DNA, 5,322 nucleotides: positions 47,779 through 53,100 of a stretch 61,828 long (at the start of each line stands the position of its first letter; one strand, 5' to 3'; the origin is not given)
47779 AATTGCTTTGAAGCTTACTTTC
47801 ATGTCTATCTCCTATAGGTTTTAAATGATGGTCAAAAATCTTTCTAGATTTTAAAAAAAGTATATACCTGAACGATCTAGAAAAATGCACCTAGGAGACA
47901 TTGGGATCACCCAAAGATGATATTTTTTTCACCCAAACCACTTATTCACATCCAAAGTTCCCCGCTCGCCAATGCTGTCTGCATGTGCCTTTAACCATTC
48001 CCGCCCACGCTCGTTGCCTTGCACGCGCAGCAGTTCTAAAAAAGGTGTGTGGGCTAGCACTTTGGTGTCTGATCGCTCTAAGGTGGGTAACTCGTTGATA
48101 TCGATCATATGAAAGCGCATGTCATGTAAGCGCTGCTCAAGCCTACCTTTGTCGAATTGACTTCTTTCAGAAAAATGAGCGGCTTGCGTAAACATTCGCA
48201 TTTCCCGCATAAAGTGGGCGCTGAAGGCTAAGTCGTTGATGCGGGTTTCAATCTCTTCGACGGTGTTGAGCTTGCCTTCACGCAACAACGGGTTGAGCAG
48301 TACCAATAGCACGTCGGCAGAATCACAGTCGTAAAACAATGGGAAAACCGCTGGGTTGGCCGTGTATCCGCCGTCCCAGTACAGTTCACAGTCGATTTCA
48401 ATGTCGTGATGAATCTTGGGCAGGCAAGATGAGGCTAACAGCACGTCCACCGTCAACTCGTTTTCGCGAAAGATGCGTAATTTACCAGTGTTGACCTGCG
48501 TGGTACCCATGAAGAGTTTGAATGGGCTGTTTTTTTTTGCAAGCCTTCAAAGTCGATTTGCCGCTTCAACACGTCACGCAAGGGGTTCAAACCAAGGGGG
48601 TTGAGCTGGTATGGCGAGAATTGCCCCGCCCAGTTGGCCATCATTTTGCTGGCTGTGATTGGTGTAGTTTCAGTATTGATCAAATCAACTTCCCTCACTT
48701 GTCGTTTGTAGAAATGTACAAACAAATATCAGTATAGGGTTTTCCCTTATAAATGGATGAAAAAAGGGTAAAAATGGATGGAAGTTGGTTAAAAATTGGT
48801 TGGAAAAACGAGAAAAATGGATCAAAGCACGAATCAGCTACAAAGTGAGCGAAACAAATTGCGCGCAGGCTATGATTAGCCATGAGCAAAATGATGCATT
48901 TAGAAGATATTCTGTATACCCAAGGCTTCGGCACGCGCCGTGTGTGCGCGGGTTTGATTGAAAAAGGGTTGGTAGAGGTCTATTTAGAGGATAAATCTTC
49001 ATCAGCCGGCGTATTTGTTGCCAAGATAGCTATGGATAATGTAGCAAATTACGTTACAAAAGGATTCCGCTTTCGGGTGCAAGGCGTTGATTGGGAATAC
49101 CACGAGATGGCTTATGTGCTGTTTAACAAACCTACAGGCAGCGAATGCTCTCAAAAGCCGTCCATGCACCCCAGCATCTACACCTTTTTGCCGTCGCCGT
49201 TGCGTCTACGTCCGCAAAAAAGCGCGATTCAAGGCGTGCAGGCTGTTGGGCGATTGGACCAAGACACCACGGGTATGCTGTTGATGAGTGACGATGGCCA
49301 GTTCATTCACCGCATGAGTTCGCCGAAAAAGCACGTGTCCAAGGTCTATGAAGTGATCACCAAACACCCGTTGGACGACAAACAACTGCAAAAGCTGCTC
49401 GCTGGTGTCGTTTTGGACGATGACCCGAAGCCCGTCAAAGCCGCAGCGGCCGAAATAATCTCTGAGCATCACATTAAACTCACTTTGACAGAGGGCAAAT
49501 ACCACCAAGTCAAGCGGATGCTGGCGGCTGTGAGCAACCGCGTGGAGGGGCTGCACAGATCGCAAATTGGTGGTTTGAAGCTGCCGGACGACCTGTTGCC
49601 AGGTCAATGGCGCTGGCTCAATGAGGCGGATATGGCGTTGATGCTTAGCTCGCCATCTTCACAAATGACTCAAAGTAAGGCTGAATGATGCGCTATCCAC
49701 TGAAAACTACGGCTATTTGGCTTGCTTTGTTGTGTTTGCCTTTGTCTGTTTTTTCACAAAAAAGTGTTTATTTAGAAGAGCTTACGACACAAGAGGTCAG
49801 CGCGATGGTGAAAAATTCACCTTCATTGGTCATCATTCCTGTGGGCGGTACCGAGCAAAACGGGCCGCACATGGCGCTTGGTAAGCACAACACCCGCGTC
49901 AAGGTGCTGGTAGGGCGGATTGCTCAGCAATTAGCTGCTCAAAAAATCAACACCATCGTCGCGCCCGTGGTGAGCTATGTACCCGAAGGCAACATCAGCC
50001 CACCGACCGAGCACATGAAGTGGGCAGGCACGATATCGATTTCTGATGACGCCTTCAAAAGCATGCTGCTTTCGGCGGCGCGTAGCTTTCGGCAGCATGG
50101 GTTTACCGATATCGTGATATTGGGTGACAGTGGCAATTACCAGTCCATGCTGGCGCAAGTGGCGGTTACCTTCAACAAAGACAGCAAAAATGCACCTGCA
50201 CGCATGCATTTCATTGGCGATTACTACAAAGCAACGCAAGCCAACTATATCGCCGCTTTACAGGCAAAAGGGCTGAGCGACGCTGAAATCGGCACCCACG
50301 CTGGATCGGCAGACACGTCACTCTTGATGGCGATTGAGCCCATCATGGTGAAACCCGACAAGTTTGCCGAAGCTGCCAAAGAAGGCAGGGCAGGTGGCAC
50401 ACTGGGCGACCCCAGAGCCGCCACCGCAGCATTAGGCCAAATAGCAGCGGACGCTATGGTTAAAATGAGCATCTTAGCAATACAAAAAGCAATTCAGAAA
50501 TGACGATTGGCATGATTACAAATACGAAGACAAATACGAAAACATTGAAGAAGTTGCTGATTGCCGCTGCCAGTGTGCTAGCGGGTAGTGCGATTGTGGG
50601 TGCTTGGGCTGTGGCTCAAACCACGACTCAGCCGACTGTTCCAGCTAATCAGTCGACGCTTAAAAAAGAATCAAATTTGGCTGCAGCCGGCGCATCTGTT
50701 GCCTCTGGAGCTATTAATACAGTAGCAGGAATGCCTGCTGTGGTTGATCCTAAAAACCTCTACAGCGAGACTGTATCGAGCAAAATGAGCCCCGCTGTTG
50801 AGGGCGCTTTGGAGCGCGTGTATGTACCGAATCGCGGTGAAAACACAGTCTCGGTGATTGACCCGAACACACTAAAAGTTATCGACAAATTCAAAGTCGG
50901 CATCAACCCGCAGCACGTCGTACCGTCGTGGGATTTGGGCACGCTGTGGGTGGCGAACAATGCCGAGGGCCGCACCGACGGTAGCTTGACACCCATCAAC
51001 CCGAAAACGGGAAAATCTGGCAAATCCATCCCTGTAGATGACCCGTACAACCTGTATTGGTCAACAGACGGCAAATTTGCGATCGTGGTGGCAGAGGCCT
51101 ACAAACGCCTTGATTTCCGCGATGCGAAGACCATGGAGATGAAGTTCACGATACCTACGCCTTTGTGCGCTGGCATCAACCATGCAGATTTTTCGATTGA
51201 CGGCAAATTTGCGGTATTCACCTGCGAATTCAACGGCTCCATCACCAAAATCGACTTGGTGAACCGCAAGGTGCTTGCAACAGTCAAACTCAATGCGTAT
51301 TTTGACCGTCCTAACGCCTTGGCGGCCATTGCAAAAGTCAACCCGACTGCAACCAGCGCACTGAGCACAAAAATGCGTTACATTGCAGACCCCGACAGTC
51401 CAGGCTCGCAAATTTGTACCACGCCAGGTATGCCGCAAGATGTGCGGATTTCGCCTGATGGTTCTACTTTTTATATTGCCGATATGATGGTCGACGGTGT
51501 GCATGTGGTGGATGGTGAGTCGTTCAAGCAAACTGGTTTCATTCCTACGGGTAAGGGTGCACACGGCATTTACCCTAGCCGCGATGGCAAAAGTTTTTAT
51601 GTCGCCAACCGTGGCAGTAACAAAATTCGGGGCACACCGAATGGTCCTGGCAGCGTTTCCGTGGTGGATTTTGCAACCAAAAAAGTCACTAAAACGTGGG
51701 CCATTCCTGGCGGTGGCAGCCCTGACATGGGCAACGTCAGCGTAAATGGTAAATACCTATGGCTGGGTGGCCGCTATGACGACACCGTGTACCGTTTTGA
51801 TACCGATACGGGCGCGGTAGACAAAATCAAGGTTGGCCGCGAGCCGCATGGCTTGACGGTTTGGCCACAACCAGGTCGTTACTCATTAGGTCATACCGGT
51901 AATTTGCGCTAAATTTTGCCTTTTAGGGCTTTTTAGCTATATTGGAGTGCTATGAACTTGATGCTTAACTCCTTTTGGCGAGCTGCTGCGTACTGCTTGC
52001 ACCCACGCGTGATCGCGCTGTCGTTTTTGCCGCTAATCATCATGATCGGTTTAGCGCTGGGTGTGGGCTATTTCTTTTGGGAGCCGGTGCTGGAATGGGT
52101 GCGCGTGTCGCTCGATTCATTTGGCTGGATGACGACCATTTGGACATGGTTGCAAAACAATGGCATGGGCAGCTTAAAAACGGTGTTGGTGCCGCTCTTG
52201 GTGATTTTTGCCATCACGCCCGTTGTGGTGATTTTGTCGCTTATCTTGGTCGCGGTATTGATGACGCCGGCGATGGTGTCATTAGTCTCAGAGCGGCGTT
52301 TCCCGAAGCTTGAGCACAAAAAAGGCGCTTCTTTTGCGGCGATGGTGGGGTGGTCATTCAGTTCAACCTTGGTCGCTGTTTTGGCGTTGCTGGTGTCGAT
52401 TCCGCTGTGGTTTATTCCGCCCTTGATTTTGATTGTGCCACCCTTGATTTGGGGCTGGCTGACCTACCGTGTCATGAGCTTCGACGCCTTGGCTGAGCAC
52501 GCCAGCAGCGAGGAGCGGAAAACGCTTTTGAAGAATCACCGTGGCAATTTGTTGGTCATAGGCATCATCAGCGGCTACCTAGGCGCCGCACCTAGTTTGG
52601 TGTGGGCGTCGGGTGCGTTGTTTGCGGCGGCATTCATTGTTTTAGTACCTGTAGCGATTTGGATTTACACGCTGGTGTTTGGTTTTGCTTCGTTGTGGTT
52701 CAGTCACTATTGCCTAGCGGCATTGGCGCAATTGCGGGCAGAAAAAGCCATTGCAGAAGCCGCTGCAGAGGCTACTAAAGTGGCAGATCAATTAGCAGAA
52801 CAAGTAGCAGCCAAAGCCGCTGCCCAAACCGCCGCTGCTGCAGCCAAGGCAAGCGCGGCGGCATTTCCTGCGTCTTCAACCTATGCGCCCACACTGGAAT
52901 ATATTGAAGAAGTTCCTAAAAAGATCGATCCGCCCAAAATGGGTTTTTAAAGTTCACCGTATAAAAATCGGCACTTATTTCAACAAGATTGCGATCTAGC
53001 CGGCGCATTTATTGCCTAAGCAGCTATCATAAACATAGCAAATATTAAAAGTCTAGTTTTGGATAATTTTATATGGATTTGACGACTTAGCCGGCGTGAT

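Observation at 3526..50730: Repeat copies sit inside protein-coding genes with the reading frame preserved (RPE-like behaviour)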

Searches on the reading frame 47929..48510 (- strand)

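Call 59: search_protein_families(library=pfam, proteins=[window:47929-48510:-], max_evalue=0.01)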
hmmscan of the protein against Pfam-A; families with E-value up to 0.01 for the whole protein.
window:47929-48510:- (193 aa): 1 family
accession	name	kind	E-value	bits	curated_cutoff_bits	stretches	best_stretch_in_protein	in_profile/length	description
PF01734.28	Patatin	-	1.1e-05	26.2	27.7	1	13-55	145-187/191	Patatin-like phospholipase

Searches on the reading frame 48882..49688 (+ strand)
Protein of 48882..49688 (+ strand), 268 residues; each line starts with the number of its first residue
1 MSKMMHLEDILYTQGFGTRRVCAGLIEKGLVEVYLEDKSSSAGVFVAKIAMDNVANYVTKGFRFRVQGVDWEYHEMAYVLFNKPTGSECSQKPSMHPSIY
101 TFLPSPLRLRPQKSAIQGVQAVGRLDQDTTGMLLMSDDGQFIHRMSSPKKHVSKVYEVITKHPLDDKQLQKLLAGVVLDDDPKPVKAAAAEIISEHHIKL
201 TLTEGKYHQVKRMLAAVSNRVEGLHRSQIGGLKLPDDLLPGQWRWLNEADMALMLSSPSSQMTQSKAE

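Call 6: search_solved_structures(query=window:48882-49688:+, show_alignments=3, max_evalue=0.00001)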
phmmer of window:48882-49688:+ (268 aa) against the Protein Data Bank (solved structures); distinct sequences matched with E-value up to 0.00001: 8.
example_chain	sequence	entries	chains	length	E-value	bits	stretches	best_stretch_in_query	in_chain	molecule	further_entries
1ksk_A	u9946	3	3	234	2.9e-40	141.8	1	73-253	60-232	RIBOSOMAL SMALL SUBUNIT PSEUDOURIDINE SYNTHASE A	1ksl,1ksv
1vio_A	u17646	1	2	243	9e-39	137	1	71-255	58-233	Ribosomal small subunit pseudouridine synthase A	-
4lab_A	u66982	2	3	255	3.4e-21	79.4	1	7-249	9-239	Ribosomal large subunit pseudouridine synthase B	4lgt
9cl9_A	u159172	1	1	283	5.7e-21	78.6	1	7-249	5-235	Ribosomal large subunit pseudouridine synthase B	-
2olw_A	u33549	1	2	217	1.7e-13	54.1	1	115-195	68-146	Ribosomal large subunit pseudouridine synthase E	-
2oml_A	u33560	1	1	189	1.9e-13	54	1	115-195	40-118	Ribosomal large subunit pseudouridine synthase E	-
3dh3_A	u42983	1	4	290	8.7e-08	35.5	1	119-253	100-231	Ribosomal large subunit pseudouridine synthase F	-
2gml_A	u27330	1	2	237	9e-08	35.4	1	119-253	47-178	Ribosomal large subunit pseudouridine synthase F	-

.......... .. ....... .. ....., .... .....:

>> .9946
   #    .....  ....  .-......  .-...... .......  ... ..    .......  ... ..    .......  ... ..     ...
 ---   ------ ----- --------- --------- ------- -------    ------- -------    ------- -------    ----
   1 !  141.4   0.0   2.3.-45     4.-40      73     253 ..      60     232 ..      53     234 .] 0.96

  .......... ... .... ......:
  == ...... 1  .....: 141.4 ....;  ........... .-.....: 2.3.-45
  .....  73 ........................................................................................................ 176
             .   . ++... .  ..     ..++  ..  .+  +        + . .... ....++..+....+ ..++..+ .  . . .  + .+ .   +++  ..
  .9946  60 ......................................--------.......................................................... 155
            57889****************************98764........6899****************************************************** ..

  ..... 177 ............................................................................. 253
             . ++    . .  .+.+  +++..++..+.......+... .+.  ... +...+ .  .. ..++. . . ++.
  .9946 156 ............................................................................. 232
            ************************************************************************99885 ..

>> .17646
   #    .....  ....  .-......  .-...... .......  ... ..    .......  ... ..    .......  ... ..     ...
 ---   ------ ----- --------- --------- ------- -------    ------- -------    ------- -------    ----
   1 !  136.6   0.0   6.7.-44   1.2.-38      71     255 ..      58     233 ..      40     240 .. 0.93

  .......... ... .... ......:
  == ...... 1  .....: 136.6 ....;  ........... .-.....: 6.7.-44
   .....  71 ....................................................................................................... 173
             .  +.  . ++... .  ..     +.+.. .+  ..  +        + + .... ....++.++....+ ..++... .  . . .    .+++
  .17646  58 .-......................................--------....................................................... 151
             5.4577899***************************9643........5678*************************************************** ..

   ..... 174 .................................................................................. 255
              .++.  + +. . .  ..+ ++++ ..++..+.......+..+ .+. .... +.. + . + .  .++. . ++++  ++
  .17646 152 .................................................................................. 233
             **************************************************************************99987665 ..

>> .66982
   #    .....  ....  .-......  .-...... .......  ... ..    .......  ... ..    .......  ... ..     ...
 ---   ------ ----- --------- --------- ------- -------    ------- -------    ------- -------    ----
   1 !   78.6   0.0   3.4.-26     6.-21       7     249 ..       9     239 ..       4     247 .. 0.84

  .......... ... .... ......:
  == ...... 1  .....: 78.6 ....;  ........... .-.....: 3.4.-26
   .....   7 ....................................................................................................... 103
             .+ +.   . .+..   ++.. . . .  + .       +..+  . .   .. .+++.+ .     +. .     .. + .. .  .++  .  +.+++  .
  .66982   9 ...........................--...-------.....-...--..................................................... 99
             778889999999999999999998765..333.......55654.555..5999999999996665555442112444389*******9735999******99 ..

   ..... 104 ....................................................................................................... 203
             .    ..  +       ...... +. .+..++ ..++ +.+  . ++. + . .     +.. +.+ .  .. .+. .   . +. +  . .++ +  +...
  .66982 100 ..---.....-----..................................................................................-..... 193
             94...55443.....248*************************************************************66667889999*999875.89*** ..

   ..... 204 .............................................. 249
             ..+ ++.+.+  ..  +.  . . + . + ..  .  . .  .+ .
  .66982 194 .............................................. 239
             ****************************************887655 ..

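Call 9: find_related_loci(query=window:48882-49688:+, collection=genome_contigs, flank=10000)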
Query window:48882-49688:+ (268 aa) in genome_contigs; peptide patterns used: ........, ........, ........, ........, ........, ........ (x = any residue, [..] = any of these).
600 stretches matched a pattern (row limit reached: there are more); 596 encode a relative of the query (tblastn E <= 1e-3); the best 80 are kept; 80 distinct loci.
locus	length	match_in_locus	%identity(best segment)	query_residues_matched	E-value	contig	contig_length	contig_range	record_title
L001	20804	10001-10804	97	1-268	4e-180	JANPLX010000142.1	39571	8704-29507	MAG: Polaromonas sp. isolate VAR_48_metabat_379 VAR_48_k141_4275943, whole genome shotgun sequence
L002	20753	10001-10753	79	1-252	2e-138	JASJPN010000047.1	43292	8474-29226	MAG: Polaromonas sp. isolate MAG_158 NODE_424_length_43292_cov_6.346601, whole genome shotgun sequence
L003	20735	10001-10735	72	2-251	3e-126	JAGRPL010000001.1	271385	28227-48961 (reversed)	MAG: Rhodoferax sp. isolate BP02 k141_2205, whole genome shotgun sequence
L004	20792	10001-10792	68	2-268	7e-126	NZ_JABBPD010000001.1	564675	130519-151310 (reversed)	MAG: Rhodoferax sp. isolate KJN.1 NODE_4_length_564675_cov_27.1428, whole genome shotgun sequence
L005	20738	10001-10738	70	2-252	2e-125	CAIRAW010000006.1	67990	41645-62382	MAG: uncultured beta proteobacterium isolate A14_bin-1274 genome assembly, contig: bin-1274:06/82, whole genome shotgun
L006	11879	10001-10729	72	5-252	6e-124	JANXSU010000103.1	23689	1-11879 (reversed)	MAG: Comamonadaceae bacterium isolate 337R_metabat_76 337R_k141_907638, whole genome shotgun sequence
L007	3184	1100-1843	72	3-251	2e-127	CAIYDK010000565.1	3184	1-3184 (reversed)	MAG: uncultured beta proteobacterium isolate LJ-3-4m_bin-1145 genome assembly, contig: bin-1145:565/627, whole genome sh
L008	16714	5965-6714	69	2-256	1e-123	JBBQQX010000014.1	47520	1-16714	MAG: Burkholderiales bacterium isolate Co_metawrap_1618 Cmw_1618_k141_7518595_length_47520_cov_22.0000, whole genome sho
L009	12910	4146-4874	73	5-252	2e-123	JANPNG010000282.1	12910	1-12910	MAG: Hylemonella sp. isolate VAR_87_metabat_358 VAR_87_k141_5400340, whole genome shotgun sequence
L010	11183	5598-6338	70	3-254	3e-121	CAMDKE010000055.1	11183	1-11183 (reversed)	MAG: Comamonas sp. lk isolate MsH-01oct19-120 genome assembly, contig: MsH-01oct19-C12611, whole genome shotgun sequence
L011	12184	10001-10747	69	5-258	2e-119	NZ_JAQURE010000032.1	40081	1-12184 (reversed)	MAG: Rhodoferax sp. isolate STD1_66 NODE_1941_length_40081_cov_5.052560_Sandtown_D1, whole genome shotgun sequence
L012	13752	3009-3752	68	2-254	3e-119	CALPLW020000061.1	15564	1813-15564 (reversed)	MAG: Comamonas sp. lk isolate HRS-ES1-bin-328 genome assembly, contig: HRS-ES9-C1223, whole genome shotgun sequence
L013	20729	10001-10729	70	5-252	8e-119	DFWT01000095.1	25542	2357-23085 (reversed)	MAG TPA_asm: Rhodoferax sp. UBA4127 UBA4127_contig_2638, whole genome shotgun sequence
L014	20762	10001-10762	68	4-251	1e-117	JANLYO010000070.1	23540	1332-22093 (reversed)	MAG: Rhodoferax sp. isolate OTE_14_metabat.29 OTE_14_k141_31629, whole genome shotgun sequence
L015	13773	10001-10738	71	2-252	6e-117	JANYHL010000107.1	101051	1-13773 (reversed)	MAG: Gammaproteobacteria bacterium isolate GL140_1_metabinner_46 GL140_1_k141_1195550, whole genome shotgun sequence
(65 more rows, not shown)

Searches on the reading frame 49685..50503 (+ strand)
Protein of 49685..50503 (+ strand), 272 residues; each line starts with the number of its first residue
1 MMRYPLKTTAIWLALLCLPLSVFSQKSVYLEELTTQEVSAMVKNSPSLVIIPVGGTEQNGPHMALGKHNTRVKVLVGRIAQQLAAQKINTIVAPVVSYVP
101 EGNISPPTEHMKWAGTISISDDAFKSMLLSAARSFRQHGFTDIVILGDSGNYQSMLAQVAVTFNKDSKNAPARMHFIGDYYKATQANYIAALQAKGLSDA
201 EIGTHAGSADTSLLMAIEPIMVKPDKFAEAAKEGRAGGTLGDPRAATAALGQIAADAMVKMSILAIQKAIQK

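Call 59: search_protein_families(library=pfam, proteins=[window:49685-50503:+], max_evalue=0.01)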
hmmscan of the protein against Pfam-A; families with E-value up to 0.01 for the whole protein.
window:49685-50503:+ (272 aa): 1 family
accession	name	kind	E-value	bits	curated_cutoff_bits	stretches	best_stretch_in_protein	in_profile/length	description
PF02633.19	Creatininase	-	7.7e-38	130.7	31.3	1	31-261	1-233/238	Creatinine amidohydrolase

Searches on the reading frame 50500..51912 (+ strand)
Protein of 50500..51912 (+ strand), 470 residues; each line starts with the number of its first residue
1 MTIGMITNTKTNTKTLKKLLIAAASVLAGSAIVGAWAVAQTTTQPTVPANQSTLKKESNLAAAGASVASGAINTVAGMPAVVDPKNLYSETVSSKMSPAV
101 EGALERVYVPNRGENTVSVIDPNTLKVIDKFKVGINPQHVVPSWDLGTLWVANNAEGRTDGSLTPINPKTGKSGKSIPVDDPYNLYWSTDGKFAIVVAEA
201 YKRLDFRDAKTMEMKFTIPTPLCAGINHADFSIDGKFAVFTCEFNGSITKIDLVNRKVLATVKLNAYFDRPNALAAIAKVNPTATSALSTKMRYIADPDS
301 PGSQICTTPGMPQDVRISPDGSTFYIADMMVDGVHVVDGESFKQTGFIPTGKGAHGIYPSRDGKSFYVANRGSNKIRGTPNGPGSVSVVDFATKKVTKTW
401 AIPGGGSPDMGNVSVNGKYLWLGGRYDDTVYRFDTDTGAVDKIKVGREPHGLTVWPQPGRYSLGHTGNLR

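Call 32: find_homologous_proteins(query=window:50500-51912:+, max_evalue=1e-10)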
Query window:50500-51912:+ (470 aa): 8000 proteins with E <= 1e-10 among 8000 candidates; the best 120 are listed.
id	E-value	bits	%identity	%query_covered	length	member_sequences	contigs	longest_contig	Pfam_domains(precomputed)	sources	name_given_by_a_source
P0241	3.1e-268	908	85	100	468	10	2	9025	PF22494.4,PF10282.16,PF21959.3,PF21783.3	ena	-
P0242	2.8e-265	899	86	98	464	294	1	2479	PF22494.4,PF10282.16,PF25174.2,PF21959.3,PF21783.3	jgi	jgi:YVTN family beta-propeller protein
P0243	1.1e-259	880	82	100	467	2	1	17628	PF22494.4,PF10282.16,PF25174.2,PF21959.3,PF21783.3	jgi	jgi:YVTN family beta-propeller protein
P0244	2.8e-253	859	83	98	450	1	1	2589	PF22494.4,PF10282.16,PF25174.2,PF21959.3,PF21783.3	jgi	jgi:YVTN family beta-propeller protein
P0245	3.7e-253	859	82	97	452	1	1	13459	PF22494.4,PF21783.3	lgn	-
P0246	3.0e-252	856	82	97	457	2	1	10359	PF22494.4,PF25174.2,PF21959.3,PF21783.3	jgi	jgi:YVTN family beta-propeller protein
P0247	5.6e-252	855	82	97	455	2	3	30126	PF22494.4,PF25174.2,PF21959.3,PF21783.3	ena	-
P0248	7.1e-252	854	80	99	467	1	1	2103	PF22494.4,PF10282.16,PF25174.2,PF21959.3,PF21783.3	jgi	jgi:YVTN family beta-propeller protein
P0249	3.5e-251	852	82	97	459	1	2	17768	PF22494.4,PF10282.16,PF25174.2,PF21959.3,PF21783.3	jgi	jgi:YVTN family beta-propeller protein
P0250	5.9e-251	851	82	96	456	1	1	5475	PF22494.4,PF25174.2,PF21783.3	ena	-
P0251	8.8e-251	851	82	96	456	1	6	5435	PF22494.4,PF25174.2,PF21783.3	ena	-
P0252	9.6e-251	851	82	96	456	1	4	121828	PF22494.4,PF25174.2,PF21783.3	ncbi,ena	-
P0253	1.8e-250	850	82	96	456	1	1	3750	PF22494.4,PF25174.2,PF21783.3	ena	-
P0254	7.2e-250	848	82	96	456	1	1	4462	PF22494.4,PF21783.3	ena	-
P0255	9.9e-250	847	80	99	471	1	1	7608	PF22494.4,PF10282.16,PF25174.2,PF21959.3,PF21783.3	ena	-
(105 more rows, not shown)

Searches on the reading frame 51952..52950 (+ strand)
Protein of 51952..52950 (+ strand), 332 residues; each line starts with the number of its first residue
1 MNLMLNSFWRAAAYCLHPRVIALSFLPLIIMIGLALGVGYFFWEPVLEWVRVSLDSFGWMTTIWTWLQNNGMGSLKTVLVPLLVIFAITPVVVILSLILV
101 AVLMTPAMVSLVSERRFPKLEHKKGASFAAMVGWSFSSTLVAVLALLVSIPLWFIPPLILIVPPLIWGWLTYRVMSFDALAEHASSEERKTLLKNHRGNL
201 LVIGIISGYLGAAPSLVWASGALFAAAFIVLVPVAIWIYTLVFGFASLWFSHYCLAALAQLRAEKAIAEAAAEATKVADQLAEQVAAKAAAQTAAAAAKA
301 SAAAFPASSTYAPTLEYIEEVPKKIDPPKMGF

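Call 59: search_protein_families(library=pfam, proteins=[window:51952-52950:+], max_evalue=0.01)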
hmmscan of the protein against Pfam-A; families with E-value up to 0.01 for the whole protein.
window:51952-52950:+ (332 aa): 1 family
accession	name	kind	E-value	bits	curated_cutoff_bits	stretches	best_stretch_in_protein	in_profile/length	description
PF07264.17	EI24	-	1.3e-32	114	32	1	8-218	2-195/199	Sulfate transporter CysZ/Etoposide-induced protein 2.4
